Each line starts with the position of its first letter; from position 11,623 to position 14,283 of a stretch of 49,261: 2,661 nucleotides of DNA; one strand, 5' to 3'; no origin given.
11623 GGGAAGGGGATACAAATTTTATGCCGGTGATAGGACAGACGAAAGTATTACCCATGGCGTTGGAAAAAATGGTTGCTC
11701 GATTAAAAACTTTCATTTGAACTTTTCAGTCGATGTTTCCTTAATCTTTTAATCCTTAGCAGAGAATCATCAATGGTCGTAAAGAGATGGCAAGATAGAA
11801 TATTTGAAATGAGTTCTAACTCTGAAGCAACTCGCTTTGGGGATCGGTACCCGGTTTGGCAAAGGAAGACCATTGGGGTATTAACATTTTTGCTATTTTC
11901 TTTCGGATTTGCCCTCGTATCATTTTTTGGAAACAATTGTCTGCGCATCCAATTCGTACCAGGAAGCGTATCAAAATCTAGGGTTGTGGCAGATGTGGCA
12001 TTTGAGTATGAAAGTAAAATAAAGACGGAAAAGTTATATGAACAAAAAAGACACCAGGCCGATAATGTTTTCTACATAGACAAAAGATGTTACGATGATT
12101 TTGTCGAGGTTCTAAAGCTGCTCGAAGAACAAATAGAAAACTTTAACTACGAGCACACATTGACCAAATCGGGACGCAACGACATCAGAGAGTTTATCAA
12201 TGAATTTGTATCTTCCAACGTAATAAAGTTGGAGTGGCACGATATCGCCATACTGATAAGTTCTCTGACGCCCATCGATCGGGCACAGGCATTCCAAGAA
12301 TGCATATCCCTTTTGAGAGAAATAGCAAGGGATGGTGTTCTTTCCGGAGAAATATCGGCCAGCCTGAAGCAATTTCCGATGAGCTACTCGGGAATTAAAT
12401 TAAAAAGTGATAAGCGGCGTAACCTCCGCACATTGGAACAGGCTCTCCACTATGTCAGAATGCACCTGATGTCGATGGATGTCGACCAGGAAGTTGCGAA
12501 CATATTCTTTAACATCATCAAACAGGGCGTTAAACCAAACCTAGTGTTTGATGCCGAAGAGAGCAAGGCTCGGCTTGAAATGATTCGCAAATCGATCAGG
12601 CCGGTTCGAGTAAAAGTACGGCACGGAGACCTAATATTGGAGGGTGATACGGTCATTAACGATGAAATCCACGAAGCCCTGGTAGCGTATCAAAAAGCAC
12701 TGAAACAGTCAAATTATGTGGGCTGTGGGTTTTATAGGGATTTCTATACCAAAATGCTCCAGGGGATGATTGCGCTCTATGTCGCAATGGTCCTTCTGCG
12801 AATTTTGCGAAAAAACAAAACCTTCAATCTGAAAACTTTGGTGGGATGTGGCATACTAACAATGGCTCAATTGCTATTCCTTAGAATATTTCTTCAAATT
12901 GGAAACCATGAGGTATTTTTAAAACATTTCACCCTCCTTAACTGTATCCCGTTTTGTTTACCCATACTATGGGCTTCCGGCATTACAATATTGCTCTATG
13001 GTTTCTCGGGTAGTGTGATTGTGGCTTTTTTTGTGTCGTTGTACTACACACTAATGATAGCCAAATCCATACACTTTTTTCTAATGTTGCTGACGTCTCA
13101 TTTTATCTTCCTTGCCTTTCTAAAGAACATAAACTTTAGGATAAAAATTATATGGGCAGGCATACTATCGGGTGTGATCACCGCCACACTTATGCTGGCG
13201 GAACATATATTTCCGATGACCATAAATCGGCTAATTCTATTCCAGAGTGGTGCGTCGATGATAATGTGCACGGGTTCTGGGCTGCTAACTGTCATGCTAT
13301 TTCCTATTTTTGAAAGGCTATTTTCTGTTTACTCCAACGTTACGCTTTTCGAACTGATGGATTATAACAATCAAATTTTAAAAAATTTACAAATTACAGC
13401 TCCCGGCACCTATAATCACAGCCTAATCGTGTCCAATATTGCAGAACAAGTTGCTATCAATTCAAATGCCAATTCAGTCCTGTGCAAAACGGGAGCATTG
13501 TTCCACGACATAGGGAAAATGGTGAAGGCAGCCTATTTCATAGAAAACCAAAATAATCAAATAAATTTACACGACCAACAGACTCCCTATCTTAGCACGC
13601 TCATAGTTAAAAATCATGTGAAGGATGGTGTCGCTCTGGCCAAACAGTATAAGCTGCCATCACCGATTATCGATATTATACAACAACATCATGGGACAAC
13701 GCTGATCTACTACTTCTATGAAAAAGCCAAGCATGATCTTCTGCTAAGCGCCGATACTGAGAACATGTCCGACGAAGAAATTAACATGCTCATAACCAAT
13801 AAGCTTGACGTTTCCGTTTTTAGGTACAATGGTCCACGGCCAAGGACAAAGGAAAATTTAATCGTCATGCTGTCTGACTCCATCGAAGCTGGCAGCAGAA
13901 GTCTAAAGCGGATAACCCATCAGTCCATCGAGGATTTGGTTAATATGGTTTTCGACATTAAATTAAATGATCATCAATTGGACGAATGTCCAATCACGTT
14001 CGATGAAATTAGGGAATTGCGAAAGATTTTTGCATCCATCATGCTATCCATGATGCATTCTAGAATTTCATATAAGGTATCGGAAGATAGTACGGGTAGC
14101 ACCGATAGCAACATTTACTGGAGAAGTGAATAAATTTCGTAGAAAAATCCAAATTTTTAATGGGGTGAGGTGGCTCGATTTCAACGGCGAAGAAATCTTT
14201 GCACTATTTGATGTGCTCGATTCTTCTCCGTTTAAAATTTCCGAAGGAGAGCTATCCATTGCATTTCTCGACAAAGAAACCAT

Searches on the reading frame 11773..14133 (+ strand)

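Call 45: search_protein_families(library=pfam, proteins=[window:11773-14133:+], max_evalue=0.001)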
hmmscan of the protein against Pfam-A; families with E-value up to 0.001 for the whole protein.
window:11773-14133:+ (786 aa): 4 families
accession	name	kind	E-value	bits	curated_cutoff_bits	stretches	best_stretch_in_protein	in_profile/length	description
PF07697.16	7TMR-HDED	-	4.7e-23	82.8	27.6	1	63-306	2-220/224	7TM-HD extracellular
PF01966.28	HD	-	6.1e-16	59.2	22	1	546-706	1-115/116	HD domain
PF07698.17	7TM-7TMR_HD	-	3.1e-10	40.8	29.4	1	332-521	12-190/190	7TM receptor with intracellular HD hydrolase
PF08668.18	HDOD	-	5e-07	29.8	22.9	1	538-640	87-194/196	HDOD domain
